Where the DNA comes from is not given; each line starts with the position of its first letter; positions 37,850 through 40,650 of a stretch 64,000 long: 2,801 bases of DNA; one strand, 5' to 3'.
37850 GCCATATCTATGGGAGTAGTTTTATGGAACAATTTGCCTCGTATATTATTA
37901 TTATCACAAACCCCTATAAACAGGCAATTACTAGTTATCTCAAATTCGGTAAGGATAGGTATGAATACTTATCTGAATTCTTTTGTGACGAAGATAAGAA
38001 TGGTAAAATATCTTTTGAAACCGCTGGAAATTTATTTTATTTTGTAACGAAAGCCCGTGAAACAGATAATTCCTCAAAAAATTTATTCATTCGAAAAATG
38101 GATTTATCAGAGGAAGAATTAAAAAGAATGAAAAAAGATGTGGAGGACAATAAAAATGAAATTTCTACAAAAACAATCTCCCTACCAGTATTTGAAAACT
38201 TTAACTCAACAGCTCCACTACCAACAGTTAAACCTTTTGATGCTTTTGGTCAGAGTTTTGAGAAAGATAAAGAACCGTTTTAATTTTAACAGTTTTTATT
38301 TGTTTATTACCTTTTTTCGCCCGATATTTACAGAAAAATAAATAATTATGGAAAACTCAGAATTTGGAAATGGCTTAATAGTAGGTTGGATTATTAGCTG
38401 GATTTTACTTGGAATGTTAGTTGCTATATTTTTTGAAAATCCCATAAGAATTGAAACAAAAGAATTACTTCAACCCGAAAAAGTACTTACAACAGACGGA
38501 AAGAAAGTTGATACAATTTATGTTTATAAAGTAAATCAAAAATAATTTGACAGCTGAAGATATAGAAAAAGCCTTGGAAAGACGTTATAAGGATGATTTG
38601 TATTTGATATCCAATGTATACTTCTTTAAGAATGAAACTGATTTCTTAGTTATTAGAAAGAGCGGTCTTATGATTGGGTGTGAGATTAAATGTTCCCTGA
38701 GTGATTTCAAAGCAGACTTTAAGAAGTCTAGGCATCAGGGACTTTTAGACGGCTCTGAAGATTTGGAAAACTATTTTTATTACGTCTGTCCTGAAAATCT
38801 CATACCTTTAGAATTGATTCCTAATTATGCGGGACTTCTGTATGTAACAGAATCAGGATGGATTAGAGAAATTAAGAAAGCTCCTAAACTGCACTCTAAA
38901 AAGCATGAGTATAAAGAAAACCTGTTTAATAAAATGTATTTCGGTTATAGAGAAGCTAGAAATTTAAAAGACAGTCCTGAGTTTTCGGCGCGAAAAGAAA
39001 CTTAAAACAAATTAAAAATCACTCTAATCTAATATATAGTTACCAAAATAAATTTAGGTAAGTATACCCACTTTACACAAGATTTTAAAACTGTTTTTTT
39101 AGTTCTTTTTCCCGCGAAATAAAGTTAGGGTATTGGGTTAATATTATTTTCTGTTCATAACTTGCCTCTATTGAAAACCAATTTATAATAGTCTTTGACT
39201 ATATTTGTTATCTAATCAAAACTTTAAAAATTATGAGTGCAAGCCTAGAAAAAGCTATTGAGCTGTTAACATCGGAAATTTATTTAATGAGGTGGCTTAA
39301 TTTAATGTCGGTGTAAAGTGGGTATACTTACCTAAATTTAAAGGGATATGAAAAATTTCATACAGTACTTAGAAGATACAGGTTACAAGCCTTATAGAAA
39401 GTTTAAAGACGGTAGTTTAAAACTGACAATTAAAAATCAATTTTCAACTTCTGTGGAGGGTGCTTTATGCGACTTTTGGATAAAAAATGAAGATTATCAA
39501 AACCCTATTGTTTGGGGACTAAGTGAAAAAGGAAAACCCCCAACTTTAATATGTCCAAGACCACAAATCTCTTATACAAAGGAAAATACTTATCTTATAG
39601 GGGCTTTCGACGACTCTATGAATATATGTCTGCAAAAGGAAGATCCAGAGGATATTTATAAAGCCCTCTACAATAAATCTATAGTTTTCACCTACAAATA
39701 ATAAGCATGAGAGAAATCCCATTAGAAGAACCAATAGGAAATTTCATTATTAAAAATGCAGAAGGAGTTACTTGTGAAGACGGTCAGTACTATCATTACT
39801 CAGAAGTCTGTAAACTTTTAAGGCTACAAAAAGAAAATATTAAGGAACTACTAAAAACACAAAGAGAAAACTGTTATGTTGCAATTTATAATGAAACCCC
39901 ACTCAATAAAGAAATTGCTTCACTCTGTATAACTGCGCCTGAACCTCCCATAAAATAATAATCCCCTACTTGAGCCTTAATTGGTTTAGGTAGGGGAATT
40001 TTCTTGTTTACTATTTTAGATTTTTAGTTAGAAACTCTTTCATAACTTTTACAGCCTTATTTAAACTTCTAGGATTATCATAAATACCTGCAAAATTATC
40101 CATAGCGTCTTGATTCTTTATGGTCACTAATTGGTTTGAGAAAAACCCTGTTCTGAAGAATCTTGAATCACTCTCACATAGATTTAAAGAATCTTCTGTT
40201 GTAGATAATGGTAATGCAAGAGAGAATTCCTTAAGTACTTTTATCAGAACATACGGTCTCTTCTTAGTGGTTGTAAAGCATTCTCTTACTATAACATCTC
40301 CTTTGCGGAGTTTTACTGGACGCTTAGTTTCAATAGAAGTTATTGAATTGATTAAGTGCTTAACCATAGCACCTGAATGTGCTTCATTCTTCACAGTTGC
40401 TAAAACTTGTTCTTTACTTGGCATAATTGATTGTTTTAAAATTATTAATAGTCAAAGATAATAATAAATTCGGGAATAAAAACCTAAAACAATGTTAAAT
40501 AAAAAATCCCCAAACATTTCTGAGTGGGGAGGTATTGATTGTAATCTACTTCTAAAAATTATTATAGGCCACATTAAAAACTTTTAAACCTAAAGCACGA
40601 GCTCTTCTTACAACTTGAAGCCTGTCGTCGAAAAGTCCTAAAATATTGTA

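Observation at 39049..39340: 276-bp MITE-like derivative of the same transposon, with its own 8-bp target-site duplication, inserted between a promoter-like motif and its gene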

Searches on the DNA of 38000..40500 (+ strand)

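Call 9: search_dna_similar(query=window:38000-40500:+, collection=phages, mode=distant)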
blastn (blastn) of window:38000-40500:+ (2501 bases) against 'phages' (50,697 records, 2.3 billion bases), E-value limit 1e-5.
No match.

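Call 51: search_rna_families(source=window, start=38900, end=39450, threshold=evalue, max_evalue=1)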
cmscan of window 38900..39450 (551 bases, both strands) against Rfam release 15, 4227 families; matches with E-value up to 1: 0.
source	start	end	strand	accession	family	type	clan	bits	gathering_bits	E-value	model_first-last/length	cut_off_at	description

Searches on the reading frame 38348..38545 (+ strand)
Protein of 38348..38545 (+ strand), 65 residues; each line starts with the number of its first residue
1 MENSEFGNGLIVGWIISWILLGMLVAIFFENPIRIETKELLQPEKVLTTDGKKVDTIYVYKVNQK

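Call 60: find_encoding_contigs(protein=window:38348-38545:+, flank=3000, max_places=10)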
Protein window:38348-38545:+ (65 aa): 3 contigs read that carry it; 2 places shown.
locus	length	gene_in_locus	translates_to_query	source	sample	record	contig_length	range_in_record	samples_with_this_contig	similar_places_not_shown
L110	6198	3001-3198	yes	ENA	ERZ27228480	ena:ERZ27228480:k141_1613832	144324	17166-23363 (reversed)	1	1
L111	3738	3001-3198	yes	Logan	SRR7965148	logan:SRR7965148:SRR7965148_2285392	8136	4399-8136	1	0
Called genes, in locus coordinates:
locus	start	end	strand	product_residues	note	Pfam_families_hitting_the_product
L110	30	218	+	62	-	-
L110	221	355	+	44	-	-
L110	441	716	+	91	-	-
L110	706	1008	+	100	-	-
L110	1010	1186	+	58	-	-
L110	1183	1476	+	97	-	-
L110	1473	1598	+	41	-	-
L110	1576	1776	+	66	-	-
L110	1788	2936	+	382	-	PF03796:DnaB_C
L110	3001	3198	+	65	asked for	-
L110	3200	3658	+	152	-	-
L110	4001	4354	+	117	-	-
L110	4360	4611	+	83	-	-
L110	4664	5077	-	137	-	-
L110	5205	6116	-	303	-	PF13671:AAA_33, PF25109:HAD_PNKP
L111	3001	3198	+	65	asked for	-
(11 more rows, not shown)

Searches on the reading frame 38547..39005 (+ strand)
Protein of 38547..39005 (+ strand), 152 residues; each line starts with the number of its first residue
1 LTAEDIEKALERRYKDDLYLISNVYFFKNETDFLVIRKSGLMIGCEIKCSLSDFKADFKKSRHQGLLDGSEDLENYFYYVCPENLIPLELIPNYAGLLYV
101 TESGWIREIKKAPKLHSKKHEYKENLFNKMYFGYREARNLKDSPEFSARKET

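Call 16: find_related_loci(query=window:38547-39005:+, collection=viral_contigs, flank=4000)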
Query window:38547-39005:+ (152 aa) in viral_contigs; peptide patterns used: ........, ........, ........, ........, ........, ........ (x = any residue, [..] = any of these).
155 stretches matched a pattern; 132 encode a relative of the query (tblastn E <= 1e-3); the best 80 are kept; 80 distinct loci.
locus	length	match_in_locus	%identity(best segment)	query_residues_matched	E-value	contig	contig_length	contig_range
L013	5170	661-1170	36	1-136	5e-26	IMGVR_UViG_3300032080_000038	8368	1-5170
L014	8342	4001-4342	49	23-119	5e-25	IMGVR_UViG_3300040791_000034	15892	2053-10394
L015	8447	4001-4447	39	1-116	5e-25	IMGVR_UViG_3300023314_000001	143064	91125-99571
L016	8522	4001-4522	38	1-141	2e-23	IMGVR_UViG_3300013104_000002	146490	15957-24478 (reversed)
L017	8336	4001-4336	43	23-129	5e-23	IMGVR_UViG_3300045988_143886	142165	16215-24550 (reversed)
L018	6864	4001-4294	48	29-116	2e-21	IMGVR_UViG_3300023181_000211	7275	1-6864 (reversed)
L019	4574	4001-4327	43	29-119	6e-21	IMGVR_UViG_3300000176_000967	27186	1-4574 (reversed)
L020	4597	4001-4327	43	29-119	6e-21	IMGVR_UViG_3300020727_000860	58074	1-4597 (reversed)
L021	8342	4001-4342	47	30-133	8e-21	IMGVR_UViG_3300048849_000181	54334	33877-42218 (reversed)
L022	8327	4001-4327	40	29-119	9e-19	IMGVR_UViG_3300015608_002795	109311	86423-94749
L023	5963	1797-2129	42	29-119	2e-18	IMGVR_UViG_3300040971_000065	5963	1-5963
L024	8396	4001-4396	35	1-119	3e-18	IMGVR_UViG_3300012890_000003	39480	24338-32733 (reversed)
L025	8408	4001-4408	34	1-123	4e-17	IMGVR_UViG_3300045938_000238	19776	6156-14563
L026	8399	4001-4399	36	20-135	1e-16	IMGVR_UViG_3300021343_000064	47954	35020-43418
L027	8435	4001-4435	39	1-117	2e-16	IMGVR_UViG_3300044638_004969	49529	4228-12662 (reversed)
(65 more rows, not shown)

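Call 22: find_encoding_contigs(protein=window:38547-39005:+, flank=3000)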
Protein window:38547-39005:+ (152 aa): 2 contigs read that carry it; 2 places shown.
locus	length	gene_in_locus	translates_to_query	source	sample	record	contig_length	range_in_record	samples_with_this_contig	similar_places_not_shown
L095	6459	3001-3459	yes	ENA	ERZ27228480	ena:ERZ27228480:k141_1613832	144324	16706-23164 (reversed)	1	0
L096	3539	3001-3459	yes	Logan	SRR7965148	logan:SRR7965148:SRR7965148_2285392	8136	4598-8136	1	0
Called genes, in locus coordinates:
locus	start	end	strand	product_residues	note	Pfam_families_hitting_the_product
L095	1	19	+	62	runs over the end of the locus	-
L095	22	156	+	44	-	-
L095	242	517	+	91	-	-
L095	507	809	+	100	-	-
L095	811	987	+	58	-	-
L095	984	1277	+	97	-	-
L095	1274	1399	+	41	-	-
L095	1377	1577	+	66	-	-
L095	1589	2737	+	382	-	PF03796:DnaB_C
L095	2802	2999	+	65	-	-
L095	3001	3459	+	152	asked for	-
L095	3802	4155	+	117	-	-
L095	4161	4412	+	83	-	-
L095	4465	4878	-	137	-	-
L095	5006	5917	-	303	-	PF13671:AAA_33, PF25109:HAD_PNKP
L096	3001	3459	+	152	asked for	-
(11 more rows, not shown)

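Call 30: find_homologous_proteins(query=window:38547-39005:+, max_evalue=1e-20)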
Query window:38547-39005:+ (152 aa): 12 proteins with E <= 1e-20 among 98 candidates.
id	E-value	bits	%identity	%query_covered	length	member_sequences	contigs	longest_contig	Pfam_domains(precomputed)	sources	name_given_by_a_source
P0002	4.6e-97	340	99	100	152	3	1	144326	-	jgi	-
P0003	9.2e-83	293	85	99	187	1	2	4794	PF06319.20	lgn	-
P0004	8.4e-75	268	77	99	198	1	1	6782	PF06319.20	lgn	-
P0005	2.3e-59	218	63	100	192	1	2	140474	PF06319.20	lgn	-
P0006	2.3e-49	185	58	99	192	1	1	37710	-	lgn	-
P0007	1.2e-47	179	61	93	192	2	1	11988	-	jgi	-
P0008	4.8e-25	106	39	97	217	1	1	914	-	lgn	-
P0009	7.9e-24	102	41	74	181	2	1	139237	-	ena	-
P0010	2.2e-23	101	41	92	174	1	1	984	-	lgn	-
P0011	8.1e-23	99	38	88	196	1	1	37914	-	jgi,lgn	jgi:hypothetical protein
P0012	1.8e-21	95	33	88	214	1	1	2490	-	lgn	-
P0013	6.3e-21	93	39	91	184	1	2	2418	-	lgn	-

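Call 32: find_encoding_contigs(protein=P0003, flank=4000)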
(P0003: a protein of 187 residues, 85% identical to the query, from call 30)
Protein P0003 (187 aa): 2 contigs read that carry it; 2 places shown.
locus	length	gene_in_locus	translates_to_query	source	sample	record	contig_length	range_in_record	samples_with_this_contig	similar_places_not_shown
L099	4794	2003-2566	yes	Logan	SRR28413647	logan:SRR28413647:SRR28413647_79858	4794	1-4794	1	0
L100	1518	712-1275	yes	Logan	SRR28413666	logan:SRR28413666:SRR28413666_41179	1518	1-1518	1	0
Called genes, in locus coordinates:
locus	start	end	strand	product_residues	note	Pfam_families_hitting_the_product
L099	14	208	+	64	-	-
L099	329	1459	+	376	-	PF03796:DnaB_C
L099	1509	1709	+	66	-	-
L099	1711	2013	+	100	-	-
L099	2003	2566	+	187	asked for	PF06319:MmcB-like (weak)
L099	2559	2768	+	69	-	-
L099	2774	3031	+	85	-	-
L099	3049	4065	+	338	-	-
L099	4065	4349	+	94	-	-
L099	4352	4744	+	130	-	-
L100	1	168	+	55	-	?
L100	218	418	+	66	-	-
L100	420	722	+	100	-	-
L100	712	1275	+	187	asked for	PF06319:MmcB-like (weak)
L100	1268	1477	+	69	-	-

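Call 33: find_encoding_contigs(protein=P0004, flank=4000)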
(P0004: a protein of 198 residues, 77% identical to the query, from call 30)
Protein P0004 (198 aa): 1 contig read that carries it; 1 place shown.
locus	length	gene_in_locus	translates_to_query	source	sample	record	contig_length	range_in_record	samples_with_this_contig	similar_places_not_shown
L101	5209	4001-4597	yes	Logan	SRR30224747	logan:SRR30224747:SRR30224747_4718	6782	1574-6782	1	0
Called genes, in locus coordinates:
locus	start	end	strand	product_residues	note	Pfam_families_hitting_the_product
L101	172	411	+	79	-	-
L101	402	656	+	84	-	-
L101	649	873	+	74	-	-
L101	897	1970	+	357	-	PF03796:DnaB_C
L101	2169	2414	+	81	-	-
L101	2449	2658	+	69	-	-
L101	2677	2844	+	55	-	-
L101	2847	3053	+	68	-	-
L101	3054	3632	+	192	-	-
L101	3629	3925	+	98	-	-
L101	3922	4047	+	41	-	-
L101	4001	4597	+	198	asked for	PF06319:MmcB-like (weak)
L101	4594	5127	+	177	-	-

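Call 63: search_protein_families(library=phrogs, proteins=[window:38547-39005:+], max_evalue=0.01)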
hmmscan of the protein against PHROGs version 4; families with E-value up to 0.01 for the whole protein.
window:38547-39005:+ (152 aa): 3 families
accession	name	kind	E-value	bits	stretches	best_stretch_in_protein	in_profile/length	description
phrog_2776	-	unknown function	2.6e-29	103.2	1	19-147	32-156/181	-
phrog_5429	-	DNA, RNA and nucleotide metabolism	6.6e-16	59.7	1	24-121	45-145/176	DNA repair protein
phrog_631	-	unknown function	3.4e-12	47.5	1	29-124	57-148/260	-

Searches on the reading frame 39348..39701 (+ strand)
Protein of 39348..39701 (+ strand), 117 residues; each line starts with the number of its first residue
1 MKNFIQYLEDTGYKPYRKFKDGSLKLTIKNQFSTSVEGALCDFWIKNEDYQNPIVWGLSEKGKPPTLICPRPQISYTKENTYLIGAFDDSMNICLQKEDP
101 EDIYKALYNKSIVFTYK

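Call 17: find_related_loci(query=window:39348-39701:+, collection=viral_contigs, flank=4000)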
Query window:39348-39701:+ (117 aa) in viral_contigs; peptide patterns used: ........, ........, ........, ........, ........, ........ (x = any residue, [..] = any of these).
10 stretches matched a pattern, but none encodes a relative of the query by tblastn (E <= 1e-3).

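Call 21: find_encoding_contigs(protein=window:39348-39701:+, flank=3000)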
Protein window:39348-39701:+ (117 aa): 3 contigs read that carry it; 2 places shown.
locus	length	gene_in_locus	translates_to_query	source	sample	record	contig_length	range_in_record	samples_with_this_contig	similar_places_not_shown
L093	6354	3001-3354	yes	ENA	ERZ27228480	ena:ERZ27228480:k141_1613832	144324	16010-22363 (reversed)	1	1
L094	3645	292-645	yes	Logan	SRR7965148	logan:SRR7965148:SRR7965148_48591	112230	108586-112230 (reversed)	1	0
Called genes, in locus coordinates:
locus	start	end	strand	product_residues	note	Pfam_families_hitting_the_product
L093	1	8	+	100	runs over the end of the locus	-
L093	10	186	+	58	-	-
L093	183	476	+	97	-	-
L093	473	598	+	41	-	-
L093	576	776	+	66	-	-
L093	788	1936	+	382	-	PF03796:DnaB_C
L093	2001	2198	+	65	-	-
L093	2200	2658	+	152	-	-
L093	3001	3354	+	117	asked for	-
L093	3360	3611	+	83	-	-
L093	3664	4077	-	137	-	-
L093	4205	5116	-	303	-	PF13671:AAA_33, PF25109:HAD_PNKP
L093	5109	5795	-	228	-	-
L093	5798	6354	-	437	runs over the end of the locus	PF21189:PHA02142 (weak), PF09414:RNA_ligase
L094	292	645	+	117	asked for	-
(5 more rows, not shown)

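Call 29: find_homologous_proteins(query=window:39348-39701:+)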
Query window:39348-39701:+ (117 aa): 1 proteins with E <= 0.001 among 1 candidates.
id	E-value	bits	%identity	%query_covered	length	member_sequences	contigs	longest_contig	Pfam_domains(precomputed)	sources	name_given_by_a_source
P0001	2.7e-75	268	100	100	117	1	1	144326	-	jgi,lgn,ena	-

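Call 62: search_protein_families(library=padloc, proteins=[window:39348-39701:+], max_evalue=0.01)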
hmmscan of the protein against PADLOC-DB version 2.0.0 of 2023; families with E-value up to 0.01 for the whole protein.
window:39348-39701:+ (117 aa): 0 families

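Call 63: search_protein_families(library=phrogs, proteins=[window:39348-39701:+], max_evalue=0.01)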
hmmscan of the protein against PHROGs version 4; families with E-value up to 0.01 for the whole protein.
window:39348-39701:+ (117 aa): 0 families

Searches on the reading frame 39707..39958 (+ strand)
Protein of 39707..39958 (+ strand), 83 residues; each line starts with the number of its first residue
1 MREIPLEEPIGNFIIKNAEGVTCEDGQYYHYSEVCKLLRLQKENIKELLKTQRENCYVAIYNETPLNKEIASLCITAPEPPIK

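Call 59: find_encoding_contigs(protein=window:39707-39958:+, flank=3000, max_places=10)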
Protein window:39707-39958:+ (83 aa): 3 contigs read that carry it; 2 places shown.
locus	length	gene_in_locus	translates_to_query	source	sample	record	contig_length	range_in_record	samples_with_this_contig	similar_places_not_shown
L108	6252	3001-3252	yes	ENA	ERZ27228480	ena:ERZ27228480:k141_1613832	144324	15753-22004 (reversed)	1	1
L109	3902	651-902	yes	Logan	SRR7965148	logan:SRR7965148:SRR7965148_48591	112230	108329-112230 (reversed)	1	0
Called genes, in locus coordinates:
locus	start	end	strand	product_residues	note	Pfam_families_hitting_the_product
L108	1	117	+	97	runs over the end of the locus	-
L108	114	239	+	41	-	-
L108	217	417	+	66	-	-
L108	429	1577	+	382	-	PF03796:DnaB_C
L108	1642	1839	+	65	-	-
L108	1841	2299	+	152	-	-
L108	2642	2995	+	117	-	-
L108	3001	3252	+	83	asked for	-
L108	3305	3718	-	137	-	-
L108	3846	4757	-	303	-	PF13671:AAA_33, PF25109:HAD_PNKP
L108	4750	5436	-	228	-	-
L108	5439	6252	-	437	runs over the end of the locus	PF21189:PHA02142 (weak), PF09414:RNA_ligase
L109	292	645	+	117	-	-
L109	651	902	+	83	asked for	-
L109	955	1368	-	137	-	-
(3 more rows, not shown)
